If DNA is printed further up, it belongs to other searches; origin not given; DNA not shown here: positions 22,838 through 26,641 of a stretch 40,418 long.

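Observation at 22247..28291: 2014-aa ORF between portal and scaffold/capsid: giant head-module protein with a perfect EF-hand / DxDGD loop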

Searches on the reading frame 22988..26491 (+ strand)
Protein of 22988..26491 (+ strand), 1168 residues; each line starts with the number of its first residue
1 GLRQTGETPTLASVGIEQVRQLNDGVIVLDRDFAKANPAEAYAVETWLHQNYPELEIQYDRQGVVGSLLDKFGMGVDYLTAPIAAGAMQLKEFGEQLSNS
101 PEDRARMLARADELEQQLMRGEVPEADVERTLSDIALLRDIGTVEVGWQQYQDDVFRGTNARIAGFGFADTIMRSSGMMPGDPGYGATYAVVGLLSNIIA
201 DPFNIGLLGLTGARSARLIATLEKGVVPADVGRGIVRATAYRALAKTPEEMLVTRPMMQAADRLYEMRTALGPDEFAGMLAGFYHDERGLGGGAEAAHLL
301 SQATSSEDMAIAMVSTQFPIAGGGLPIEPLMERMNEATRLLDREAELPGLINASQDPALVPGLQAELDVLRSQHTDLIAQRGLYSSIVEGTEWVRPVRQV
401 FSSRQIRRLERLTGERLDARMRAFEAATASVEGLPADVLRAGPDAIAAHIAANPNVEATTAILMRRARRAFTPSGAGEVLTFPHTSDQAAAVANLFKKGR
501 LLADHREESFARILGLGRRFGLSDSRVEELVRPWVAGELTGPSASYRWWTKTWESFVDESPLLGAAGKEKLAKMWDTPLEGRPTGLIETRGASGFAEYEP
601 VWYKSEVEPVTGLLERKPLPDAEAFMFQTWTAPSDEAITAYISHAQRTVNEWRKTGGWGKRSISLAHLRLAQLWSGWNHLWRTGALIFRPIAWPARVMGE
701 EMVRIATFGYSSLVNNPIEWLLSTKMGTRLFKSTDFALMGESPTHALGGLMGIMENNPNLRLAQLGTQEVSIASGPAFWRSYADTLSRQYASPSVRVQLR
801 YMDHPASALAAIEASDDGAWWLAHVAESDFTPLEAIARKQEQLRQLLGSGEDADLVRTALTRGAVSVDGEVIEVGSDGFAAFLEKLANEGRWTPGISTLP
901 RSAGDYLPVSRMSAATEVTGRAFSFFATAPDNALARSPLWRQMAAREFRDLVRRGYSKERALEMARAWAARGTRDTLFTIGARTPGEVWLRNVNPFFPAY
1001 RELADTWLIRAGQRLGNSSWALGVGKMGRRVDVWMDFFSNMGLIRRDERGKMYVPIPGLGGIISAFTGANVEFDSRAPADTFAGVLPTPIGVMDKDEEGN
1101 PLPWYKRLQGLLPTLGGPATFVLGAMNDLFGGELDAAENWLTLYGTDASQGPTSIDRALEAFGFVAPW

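Call 67: search_protein_representatives(alignment_id=A5)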
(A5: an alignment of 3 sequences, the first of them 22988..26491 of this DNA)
Query: 3 sequences, 1185 profile positions. Proteins with E-value up to 0.001 (for the whole library): 249; up to 1e-10: 117; up to 1e-30: 37. The best 150 are listed.
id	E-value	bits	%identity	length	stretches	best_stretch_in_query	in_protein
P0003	0.0e+00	1410.0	-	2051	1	13-1185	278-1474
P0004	0.0e+00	1246.6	-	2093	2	499-1185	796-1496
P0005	7.3e-235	798.8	-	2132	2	502-1179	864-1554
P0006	3.8e-193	660.7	-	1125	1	657-1185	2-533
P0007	9.5e-186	636.2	-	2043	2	518-1182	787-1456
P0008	5.6e-184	630.3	-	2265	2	392-1185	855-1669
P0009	2.0e-176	605.3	-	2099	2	518-1167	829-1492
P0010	2.7e-171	588.3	-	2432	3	386-1184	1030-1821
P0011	1.5e-170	585.8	-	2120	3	391-1182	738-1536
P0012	1.5e-163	562.7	-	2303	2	382-1181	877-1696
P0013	1.7e-160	552.5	-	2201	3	375-1181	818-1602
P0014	1.5e-152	526.2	-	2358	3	381-1185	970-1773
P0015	2.2e-147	509.1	-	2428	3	391-1185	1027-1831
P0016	9.0e-147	507.1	-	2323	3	883-1183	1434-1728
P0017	1.4e-141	489.9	-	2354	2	377-1185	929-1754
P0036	2.3e-39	151.3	-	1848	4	889-1090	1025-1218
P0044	7.4e-28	113.2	-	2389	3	945-1081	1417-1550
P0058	9.6e-22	93.0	-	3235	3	940-1088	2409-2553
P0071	2.3e-19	85.1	-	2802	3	946-1088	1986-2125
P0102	6.7e-14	67.0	-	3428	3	908-1072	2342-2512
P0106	7.4e-12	60.2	-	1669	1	916-1065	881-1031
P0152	8.8e-07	43.4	-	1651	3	691-735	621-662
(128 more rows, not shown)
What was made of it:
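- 25739..26176 (+): Most conserved core block (aa about 1165-1310; '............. ... FTIGA.T ... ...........TW'). This segment links the family to the Beephvirinae giants. Best-hit region of most representatives (call 67).
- Tried and rejected: The exhaustive HMMER search was needed to see the family (call 67).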

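Call 71: search_protein_families(library=phrogs, proteins=[P0058, P0102, P0071], max_evalue=0.001)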
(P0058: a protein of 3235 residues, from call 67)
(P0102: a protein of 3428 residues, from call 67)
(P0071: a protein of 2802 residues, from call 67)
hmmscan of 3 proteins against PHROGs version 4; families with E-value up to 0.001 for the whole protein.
P0058 (3235 aa): 7 families
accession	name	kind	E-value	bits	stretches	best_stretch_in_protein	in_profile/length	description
phrog_6218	-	DNA, RNA and nucleotide metabolism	3.5e-06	27.4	1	1667-1720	25-79/506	ParB-like partition protein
phrog_3264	-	DNA, RNA and nucleotide metabolism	2.9e-05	24.8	1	1672-1725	75-126/337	ParB-like partition protein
phrog_26387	-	DNA, RNA and nucleotide metabolism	5.2e-05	23.8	1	1672-1721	36-86/252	ParB-like partition nuclease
phrog_620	-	DNA, RNA and nucleotide metabolism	8.5e-05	23.7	1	1671-1721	34-80/217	ParB-like partition protein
phrog_4715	-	DNA, RNA and nucleotide metabolism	0.00015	21.3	1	1663-1720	162-222/630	ParB-like partition protein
phrog_8071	-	DNA, RNA and nucleotide metabolism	0.00023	21.5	1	1670-1721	30-78/389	ParB-like partition protein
phrog_1033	-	DNA, RNA and nucleotide metabolism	0.0006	20.7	0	1637-1718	36-112/334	ParB-like partition protein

P0102 (3428 aa): 0 families

P0071 (2802 aa): 2 families
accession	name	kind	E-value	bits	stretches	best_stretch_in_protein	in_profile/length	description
phrog_3147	-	unknown function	1e-05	25.6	1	1104-1210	247-350/575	-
phrog_17439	-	unknown function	0.00055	20.4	0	1104-1157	38-90/240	-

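Call 76: search_protein_families(library=pfam, alignment_id=A7, max_evalue=0.001)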
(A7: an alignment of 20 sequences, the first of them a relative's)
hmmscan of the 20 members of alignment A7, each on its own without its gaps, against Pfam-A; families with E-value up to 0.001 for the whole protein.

A. member 1, P0058 (3235 aa): 2 families
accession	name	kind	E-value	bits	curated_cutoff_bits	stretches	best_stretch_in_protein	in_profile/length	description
PF18760.7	ART-PolyVal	-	2.1e-07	32.2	31.2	1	811-885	8-70/140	ADP-Ribosyltransferase in polyvalent proteins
PF02195.25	ParB_N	-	1.9e-05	25.1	26.3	1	1670-1723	28-81/95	ParB N-terminal domain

B. families by the number of members that match (of 20 scanned): 2 families
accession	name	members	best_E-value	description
PF18760.7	ART-PolyVal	1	2.1e-07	ADP-Ribosyltransferase in polyvalent proteins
PF02195.25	ParB_N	1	1.9e-05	ParB N-terminal domain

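Call 78: search_dna_similar(query=P0036, collection=phages, mode=protein, max_evalue=0.001, max_rows=30)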
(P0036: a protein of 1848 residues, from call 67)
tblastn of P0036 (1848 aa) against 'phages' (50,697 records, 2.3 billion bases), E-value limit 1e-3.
No match.
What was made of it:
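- Tried and rejected: The same was true for the distant member P0036 (call 78).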

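Call 81: find_encoding_contigs(protein=P0058, flank=10000, max_places=2)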
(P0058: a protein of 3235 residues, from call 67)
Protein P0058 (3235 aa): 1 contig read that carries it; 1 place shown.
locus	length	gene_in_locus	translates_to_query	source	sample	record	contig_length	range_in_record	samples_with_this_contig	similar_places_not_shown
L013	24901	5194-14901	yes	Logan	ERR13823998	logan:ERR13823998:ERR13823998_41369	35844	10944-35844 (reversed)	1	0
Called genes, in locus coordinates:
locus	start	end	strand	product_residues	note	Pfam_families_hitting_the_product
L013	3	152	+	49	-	?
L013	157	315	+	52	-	-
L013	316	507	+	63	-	PF05639:Pup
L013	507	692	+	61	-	-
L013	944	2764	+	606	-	-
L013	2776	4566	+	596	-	-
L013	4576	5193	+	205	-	-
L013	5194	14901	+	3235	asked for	PF18760:ART-PolyVal (faint), PF02195:ParB_N (weak)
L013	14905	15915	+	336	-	-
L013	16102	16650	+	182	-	-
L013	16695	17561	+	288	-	-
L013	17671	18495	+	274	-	-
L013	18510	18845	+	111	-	-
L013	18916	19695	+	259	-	-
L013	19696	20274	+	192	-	-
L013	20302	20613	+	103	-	-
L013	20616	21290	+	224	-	-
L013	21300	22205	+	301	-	-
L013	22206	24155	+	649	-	-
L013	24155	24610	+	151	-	-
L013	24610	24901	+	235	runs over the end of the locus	-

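Call 82: find_encoding_contigs(protein=P0106, flank=10000, max_places=2)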
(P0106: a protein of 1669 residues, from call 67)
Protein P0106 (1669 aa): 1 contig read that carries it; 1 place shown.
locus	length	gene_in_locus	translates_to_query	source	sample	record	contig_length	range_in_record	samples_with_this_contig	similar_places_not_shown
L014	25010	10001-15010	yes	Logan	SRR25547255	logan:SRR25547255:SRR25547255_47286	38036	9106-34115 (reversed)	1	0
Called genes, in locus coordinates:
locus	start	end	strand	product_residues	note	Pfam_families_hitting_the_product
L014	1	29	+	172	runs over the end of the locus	-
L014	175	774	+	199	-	-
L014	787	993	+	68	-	-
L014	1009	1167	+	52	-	-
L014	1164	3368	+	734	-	PF00176:SNF2-rel_dom (weak), PF00271:Helicase_C (weak), PF01555:N6_N4_Mtase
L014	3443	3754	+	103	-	-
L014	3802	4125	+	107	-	-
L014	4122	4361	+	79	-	-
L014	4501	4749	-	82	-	-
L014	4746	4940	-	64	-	-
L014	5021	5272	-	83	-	-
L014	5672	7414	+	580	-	-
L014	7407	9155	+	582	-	-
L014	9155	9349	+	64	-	PF20106:DUF6496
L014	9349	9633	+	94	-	-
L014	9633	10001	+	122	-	-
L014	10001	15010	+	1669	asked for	-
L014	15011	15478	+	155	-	-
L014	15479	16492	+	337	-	-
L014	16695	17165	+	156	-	-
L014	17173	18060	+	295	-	-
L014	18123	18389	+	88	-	-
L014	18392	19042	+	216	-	-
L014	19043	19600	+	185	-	-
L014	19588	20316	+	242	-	-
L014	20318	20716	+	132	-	-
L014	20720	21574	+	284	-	-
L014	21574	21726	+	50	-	-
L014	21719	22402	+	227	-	-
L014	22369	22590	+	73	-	-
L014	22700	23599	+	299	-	-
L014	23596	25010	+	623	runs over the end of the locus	-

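Call 84: search_solved_structures(query=A7, max_evalue=1)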
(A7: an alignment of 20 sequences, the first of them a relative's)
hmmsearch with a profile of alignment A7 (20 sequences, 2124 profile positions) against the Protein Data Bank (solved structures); distinct sequences matched with E-value up to 1: 2.
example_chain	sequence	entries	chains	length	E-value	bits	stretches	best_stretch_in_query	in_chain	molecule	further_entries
6fsp_A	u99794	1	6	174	0.94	10.2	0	188-299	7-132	PRPP-binding protein, adenine/guanine phosphoribosyltransferase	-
5zgo_A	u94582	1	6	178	0.98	10.1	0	188-299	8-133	Adenine phosphoribosyltransferase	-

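Call 99: search_protein_families(library=pfam, proteins=[L013:14905-15915:+, L014:15011-15478:+, L014:15479-16492:+, L013:4576-5193:+], max_evalue=0.01)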
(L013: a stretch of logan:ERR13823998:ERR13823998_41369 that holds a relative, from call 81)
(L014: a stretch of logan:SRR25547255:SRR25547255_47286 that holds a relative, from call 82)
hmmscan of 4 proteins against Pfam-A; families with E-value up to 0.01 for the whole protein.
L013:14905-15915:+ (336 aa): 0 families

L014:15011-15478:+ (155 aa): 0 families

L014:15479-16492:+ (337 aa): 0 families

L013:4576-5193:+ (205 aa): 0 families

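Call 107: search_protein_families(library=pfam, alignment_id=A8, max_evalue=0.001)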
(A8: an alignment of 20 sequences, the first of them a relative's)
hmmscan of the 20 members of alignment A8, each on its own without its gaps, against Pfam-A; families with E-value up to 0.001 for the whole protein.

A. member 1, P0010 (2432 aa): 1 family
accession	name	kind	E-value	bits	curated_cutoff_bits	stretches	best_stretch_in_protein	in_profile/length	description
PF18760.7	ART-PolyVal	-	1.6e-15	58.5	31.2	1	764-833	2-70/140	ADP-Ribosyltransferase in polyvalent proteins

B. families by the number of members that match (of 20 scanned): 6 families
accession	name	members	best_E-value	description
PF02195.25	ParB_N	2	2.6e-06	ParB N-terminal domain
PF00877.26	NLPC_P60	1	1e-19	NlpC/P60 family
PF18760.7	ART-PolyVal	1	1.6e-15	ADP-Ribosyltransferase in polyvalent proteins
PF05382.19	Amidase_5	1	7.2e-05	Bacteriophage peptidoglycan hydrolase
PF14542.12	Acetyltransf_CG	1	7.2e-05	GCN5-related N-acetyl-transferase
PF16525.10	MHB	1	0.00018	Haemophore, haem-binding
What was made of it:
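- Effector domains fused into family members: ART-PolyVal in P0010 (58.5 bits) and P0058 (32.2 bits); ParB_N; GNAT; NlpC/P60 (P0044); Amidase_5 (calls 76, 107).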
